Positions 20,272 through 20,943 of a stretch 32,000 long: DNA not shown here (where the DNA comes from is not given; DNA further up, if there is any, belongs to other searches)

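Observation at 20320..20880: Inverted-repeat-bounded, AT-shifted cassette with an Avd/IVS-family four-helix-bundle gene between preA and mmsA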

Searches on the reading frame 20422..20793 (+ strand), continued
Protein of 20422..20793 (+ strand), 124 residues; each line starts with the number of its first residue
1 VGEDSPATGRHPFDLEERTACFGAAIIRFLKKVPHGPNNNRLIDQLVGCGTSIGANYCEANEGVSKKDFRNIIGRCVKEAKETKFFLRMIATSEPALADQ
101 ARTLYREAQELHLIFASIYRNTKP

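Call 65: get_annotated_region(hit=H26, flank=1500)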
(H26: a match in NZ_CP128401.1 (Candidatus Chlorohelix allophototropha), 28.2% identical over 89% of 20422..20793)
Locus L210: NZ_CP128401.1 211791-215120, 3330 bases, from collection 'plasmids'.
description: Candidatus Chlorohelix allophototropha isolate L227-S17 plasmid unnamed1, complete sequence
organism: Candidatus Chlorohelix allophototropha (NCBI taxid 3003348)
taxonomy: Bacteria; Chloroflexota; Chloroflexia; Candidatus Chloroheliales; Candidatus Chloroheliaceae; Candidatus Chlorohelix; Candidatus Chlorohelix allophototropha
host: -; source: Single colony of Candidatus Chlorohelix allophototropha from a non-axenic enrichment (subculture 19.9); ...; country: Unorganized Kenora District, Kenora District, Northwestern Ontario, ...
typing (MOB-suite, as given by PLSDB): non-mobilizable
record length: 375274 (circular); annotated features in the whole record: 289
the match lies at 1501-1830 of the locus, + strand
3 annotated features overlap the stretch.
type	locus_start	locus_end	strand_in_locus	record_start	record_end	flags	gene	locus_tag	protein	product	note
CDS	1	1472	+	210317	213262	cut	-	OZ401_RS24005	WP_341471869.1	helicase-related protein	-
CDS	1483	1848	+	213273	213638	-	-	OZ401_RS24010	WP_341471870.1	four helix bundle protein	-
CDS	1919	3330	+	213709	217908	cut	-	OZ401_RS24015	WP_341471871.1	N-6 DNA methylase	GO:0006306 - DNA methylation [Evidence IEA]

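Call 76: predict_structure(alignment_id=A1)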
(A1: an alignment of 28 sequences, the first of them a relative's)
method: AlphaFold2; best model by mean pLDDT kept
length: 160 residues; sequences in the alignment: 28
mean_pLDDT: 78.9   pTM: 0.65
mean pLDDT of the five models: 78.9, 78.2, 78.0, 78.0, 70.9
residues with pLDDT >= 90: 98; 70-90: 13; 50-70: 10; < 50: 39
segments of 3 or more residues with pLDDT < 50: 1-4, 11-26, 29-40, 42-46
pLDDT, mean of each block of 10 residues (from residue 1): 46 42 44 43 53 94 97 92 94 86 93 97 96 97 97 89
secondary structure, 60 per line:
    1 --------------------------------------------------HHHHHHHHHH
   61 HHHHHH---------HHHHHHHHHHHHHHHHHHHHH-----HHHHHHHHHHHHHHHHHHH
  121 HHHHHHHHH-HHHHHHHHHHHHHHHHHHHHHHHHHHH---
elements in order: H51-66 H76-96 H102-129 H131-157

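Call 78: fold_search(model_id=the predicted structure, library=pdb)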
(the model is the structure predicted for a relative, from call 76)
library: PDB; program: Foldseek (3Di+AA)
matches with E <= 10: 383; with E <= 0.001: 3
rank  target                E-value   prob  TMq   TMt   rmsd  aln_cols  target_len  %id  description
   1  2rld_E                1.8e-04  1.00  0.59  0.85   1.8       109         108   26  CRYSTAL STRUCTURE OF A PROTEIN WITH UNKNOWN FUNCTION FROM S23 RIBOSOMAL PROTEIN FAMILY (BT_0352) FROM BACTEROIDES THET (released 2007-10-30)
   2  2rld_B                2.1e-04  1.00  0.58  0.81   2.9       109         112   27  CRYSTAL STRUCTURE OF A PROTEIN WITH UNKNOWN FUNCTION FROM S23 RIBOSOMAL PROTEIN FAMILY (BT_0352) FROM BACTEROIDES THET (released 2007-10-30)
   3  2rld_D                7.8e-04  1.00  0.56  0.82   3.0       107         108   27  CRYSTAL STRUCTURE OF A PROTEIN WITH UNKNOWN FUNCTION FROM S23 RIBOSOMAL PROTEIN FAMILY (BT_0352) FROM BACTEROIDES THET (released 2007-10-30)
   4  2rld_C                1.0e-03  1.00  0.58  0.79   2.9       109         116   27  CRYSTAL STRUCTURE OF A PROTEIN WITH UNKNOWN FUNCTION FROM S23 RIBOSOMAL PROTEIN FAMILY (BT_0352) FROM BACTEROIDES THET (released 2007-10-30)
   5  2rld_A                1.7e-03  1.00  0.56  0.78   2.9       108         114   27  CRYSTAL STRUCTURE OF A PROTEIN WITH UNKNOWN FUNCTION FROM S23 RIBOSOMAL PROTEIN FAMILY (BT_0352) FROM BACTEROIDES THET (released 2007-10-30)
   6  2gsc_E                1.8e-02  1.00  0.59  0.82   2.9       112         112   15  Crystal Structure of the Conserved Hypothetical Cytosolic Protein Xcc0516 from Xanthomonas campestris (released 2006-10-03)
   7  2gsc_B                4.3e-02  1.00  0.61  0.81   3.8       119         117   13  Crystal Structure of the Conserved Hypothetical Cytosolic Protein Xcc0516 from Xanthomonas campestris (released 2006-10-03)
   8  2gsc_A                5.8e-02  1.00  0.57  0.78   3.3       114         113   14  Crystal Structure of the Conserved Hypothetical Cytosolic Protein Xcc0516 from Xanthomonas campestris (released 2006-10-03)
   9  2gsc_D                1.1e-01  1.00  0.60  0.81   2.3       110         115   15  Crystal Structure of the Conserved Hypothetical Cytosolic Protein Xcc0516 from Xanthomonas campestris (released 2006-10-03)
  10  3hiu_B                1.4e-01  0.75  0.27  0.29  17.1       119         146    9  The crystal structure of protein (XCC3681) from Xanthomonas campestris pv. campestris str. ATCC 33913 (released 2009-07-14)
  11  8qup                  1.5e-01  0.97  0.38  0.49   5.8       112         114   12  G-CSFR inhibitor Bop1 (released 2024-10-23)
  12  2gsc_C                1.9e-01  1.00  0.57  0.80   2.3       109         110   15  Crystal Structure of the Conserved Hypothetical Cytosolic Protein Xcc0516 from Xanthomonas campestris (released 2006-10-03)
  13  8xyv_B                2.0e-01  1.00  0.49  0.76   2.4        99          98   16  De novo designed protein 0705-5 (released 2024-10-02)
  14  2oku_A                2.0e-01  0.96  0.35  0.43   7.3       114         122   16  The crystal structure of the acyl-CoA dehydrogenase family protein from Porphyromonas gingivalis (released 2007-02-20)
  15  4dwl_D                2.3e-01  1.00  0.56  0.79   2.6       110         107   14  Avd molecule from Bordetella bacteriophage DGR (released 2013-02-27)
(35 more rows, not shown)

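Call 85: get_annotated_region(hit=H4, flank=1500)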
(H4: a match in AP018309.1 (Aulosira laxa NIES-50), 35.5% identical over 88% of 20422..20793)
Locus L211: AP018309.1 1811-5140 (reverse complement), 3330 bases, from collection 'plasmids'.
description: Aulosira laxa NIES-50 plasmid plasmid2 DNA, complete genome
organism: Aulosira laxa NIES-50 (NCBI taxid 1541988)
taxonomy: Bacteria; Cyanobacteriota; Cyanophyceae; Nostocales; Fortieaceae; Aulosira; Aulosira laxa; Aulosira laxa NIES-50
host: -; source: -; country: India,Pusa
typing (MOB-suite, as given by PLSDB): conjugative; relaxase MOBF; mating-pair formation MPF_T
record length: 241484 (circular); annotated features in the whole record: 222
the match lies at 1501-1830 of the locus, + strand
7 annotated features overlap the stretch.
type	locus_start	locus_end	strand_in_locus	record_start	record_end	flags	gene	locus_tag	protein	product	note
CDS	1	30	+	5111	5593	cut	-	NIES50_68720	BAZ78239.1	hypothetical protein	-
CDS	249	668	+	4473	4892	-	-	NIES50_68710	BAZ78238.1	hypothetical protein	-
CDS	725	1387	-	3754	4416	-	-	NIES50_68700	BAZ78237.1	hypothetical protein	-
CDS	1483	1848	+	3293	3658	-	-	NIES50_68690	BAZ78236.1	hypothetical protein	-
CDS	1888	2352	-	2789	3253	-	-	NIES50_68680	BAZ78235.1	hypothetical protein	-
CDS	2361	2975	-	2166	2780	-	-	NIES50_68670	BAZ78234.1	hypothetical protein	-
CDS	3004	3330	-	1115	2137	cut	-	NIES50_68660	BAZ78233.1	integrase/recombinase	-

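Call 86: get_annotated_region(hit=H10, flank=1500)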
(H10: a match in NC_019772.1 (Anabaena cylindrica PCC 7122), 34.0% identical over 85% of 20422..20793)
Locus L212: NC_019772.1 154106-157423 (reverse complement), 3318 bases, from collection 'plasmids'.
description: Anabaena cylindrica PCC 7122 plasmid pANACY.01, complete sequence
organism: Anabaena cylindrica PCC 7122 (NCBI taxid 272123)
taxonomy: Bacteria; Cyanobacteriota; Cyanophyceae; Nostocales; Nostocaceae; Anabaena; Anabaena cylindrica; Anabaena cylindrica PCC 7122
host: -; source: water, most likely pond; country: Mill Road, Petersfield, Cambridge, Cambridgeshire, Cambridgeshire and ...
typing (MOB-suite, as given by PLSDB): conjugative; replicon rep_cluster_345; relaxase MOBP; mating-pair formation MPF_T
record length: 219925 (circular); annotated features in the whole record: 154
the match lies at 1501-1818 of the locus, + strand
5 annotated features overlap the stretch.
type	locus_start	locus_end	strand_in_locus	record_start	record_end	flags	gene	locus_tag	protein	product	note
CDS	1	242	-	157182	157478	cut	-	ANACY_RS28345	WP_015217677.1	hypothetical protein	-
CDS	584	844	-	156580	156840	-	-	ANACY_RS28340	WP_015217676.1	hypothetical protein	-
CDS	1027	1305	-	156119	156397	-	cas2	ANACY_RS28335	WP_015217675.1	CRISPR-associated endonuclease Cas2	GO:0043571 - maintenance of CRISPR repeat elements [Evidence IEA]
CDS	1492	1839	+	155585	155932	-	-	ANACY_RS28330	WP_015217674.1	four helix bundle protein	-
CDS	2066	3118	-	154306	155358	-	cas1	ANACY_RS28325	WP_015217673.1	CRISPR-associated endonuclease Cas1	GO:0043571 - maintenance of CRISPR repeat elements [Evidence IEA]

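Call 87: get_annotated_region(hit=H20, flank=1500)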
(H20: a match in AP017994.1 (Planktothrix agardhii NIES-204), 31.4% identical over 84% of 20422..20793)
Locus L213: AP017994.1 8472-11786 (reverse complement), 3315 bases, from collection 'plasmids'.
description: Planktothrix agardhii NIES-204 plasmid plasmid3 DNA, complete sequence
organism: Planktothrix agardhii NIES-204 (NCBI taxid 282423)
taxonomy: Bacteria; Cyanobacteriota; Cyanophyceae; Oscillatoriales; Microcoleaceae; Planktothrix; Planktothrix agardhii; Planktothrix agardhii NIES-204
host: -; source: -; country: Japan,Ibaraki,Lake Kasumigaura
typing (MOB-suite, as given by PLSDB): non-mobilizable
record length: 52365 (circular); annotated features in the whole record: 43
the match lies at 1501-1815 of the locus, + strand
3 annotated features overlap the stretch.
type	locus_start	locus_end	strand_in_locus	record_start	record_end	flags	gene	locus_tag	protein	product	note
CDS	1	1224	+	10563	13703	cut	-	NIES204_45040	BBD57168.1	helicase domain protein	-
CDS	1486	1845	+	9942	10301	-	-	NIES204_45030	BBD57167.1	hypothetical protein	-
CDS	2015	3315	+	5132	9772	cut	-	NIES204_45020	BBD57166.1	hypothetical protein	-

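Call 88: get_annotated_region(hit=H24, flank=1500)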
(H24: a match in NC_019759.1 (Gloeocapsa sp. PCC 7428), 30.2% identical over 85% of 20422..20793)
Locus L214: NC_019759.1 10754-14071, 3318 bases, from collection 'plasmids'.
description: Gloeocapsa sp. PCC 7428 plasmid pGLO7428.03, complete sequence
organism: Gloeocapsa sp. PCC 7428 (NCBI taxid 1173026)
taxonomy: Bacteria; Cyanobacteriota; Cyanophyceae; Chroococcales; Chroococcaceae; Gloeocapsa; Gloeocapsa sp. PCC 7428
host: -; source: -; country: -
typing (MOB-suite, as given by PLSDB): mobilizable; replicon rep_cluster_1726; relaxase MOBV
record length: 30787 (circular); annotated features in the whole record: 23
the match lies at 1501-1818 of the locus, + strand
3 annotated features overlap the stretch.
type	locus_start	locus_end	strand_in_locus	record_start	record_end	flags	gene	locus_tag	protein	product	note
CDS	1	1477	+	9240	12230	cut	-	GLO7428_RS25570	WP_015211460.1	DUF1156 domain-containing protein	-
CDS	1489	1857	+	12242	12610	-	-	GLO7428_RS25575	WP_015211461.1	four helix bundle protein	-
CDS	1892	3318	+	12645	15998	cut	-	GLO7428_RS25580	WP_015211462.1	Swt1 family HEPN domain-containing protein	-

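Call 89: get_annotated_region(hit=H27, flank=1500)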
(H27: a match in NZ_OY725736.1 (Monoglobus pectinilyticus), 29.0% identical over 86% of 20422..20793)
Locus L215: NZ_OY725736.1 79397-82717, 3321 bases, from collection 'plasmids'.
description: Monoglobus pectinilyticus strain Ruminococcaceae species TSDC17.2-1.2 plasmid 12, complete sequence
organism: Monoglobus pectinilyticus (NCBI taxid 1981510)
taxonomy: Bacteria; Bacillota; Clostridia; Monoglobales; Monoglobaceae; Monoglobus; Monoglobus pectinilyticus
host: -; source: -; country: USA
typing (MOB-suite, as given by PLSDB): non-mobilizable
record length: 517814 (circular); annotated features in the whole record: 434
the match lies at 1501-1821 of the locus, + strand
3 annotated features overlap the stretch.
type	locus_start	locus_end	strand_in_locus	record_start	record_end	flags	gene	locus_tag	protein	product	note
CDS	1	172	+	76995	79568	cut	-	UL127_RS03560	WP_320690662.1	type I restriction-modification system subunit M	GO:0006306 - DNA methylation [Evidence IEA]; GO:0009307 - DNA restriction-modification system [Evidence IEA]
CDS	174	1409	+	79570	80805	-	-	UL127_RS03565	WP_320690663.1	restriction endonuclease subunit S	GO:0006304 - DNA modification [Evidence IEA]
CDS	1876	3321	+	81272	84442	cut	-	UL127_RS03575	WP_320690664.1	HsdR family type I site-specific deoxyribonuclease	GO:0009307 - DNA restriction-modification system [Evidence IEA]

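Call 90: get_annotated_region(hit=H28, flank=1500)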
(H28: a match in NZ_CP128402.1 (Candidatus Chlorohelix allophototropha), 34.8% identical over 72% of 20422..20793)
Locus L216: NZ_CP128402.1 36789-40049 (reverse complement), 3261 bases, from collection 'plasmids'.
description: Candidatus Chlorohelix allophototropha isolate L227-S17 plasmid unnamed2, complete sequence
organism: Candidatus Chlorohelix allophototropha (NCBI taxid 3003348)
taxonomy: Bacteria; Chloroflexota; Chloroflexia; Candidatus Chloroheliales; Candidatus Chloroheliaceae; Candidatus Chlorohelix; Candidatus Chlorohelix allophototropha
host: -; source: Single colony of Candidatus Chlorohelix allophototropha from a non-axenic enrichment (subculture 19.9); ...; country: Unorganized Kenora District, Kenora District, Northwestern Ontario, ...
typing (MOB-suite, as given by PLSDB): non-mobilizable
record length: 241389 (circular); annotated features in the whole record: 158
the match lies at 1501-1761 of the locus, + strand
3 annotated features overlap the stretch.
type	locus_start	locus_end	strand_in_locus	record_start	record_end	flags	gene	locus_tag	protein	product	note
CDS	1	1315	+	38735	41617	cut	-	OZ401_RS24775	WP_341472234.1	DUF1156 domain-containing protein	-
CDS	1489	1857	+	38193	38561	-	-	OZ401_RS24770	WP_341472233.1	four helix bundle protein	-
CDS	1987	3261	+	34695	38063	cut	-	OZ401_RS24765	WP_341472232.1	Swt1 family HEPN domain-containing protein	-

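Call 91: get_annotated_region(hit=H29, flank=1500)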
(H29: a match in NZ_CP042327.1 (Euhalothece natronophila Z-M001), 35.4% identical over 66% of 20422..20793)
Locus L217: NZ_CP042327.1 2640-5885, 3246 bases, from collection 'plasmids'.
description: Euhalothece natronophila Z-M001 plasmid pEu1, complete sequence
organism: Euhalothece natronophila Z-M001 (NCBI taxid 522448)
taxonomy: Bacteria; Cyanobacteriota; Cyanophyceae; Chroococcales; Halothecacae; Euhalothece; Euhalothece natronophila; Euhalothece natronophila Z-M001
host: -; source: cell culture,soda lake Magadi; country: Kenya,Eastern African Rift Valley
typing (MOB-suite, as given by PLSDB): non-mobilizable
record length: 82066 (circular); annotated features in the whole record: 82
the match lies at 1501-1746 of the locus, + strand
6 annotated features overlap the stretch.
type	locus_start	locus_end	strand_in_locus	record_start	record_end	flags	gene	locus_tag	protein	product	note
CDS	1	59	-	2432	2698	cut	-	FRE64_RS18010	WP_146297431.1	hypothetical protein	-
CDS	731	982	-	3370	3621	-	-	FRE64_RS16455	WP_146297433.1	UPF0175 family protein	-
CDS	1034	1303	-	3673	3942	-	-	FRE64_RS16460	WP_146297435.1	hypothetical protein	-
CDS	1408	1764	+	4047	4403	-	-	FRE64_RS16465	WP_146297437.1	four helix bundle protein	-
CDS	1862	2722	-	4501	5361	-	-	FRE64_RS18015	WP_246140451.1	hypothetical protein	-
CDS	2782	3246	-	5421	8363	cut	-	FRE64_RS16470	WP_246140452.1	N-6 DNA methylase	GO:0006306 - DNA methylation [Evidence IEA]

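Call 92: get_annotated_region(hit=H8, flank=1500)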
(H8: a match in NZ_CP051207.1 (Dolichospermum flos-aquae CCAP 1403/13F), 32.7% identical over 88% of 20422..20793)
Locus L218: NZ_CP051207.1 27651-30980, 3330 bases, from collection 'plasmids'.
description: Dolichospermum flos-aquae CCAP 1403/13F plasmid pAfl69, complete sequence
organism: Dolichospermum flos-aquae CCAP 1403/13F (NCBI taxid 315271)
taxonomy: Bacteria; Cyanobacteriota; Cyanophyceae; Nostocales; Aphanizomenonaceae; Dolichospermum; Dolichospermum flos-aquae; Dolichospermum flos-aquae CCAP 1403/13F
host: -; source: cell culture,freshwater; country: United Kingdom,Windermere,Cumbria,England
typing (MOB-suite, as given by PLSDB): non-mobilizable; replicon rep_cluster_345
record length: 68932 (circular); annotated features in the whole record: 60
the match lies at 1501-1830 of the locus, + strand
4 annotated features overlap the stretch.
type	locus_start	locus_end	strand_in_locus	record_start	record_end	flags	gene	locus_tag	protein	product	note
CDS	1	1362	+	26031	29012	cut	-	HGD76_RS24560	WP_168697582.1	helicase-related protein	-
CDS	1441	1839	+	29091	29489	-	-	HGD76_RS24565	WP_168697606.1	four helix bundle protein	-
CDS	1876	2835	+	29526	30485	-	-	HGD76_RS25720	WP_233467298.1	hypothetical protein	-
CDS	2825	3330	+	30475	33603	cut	-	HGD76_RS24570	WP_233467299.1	DNA methyltransferase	-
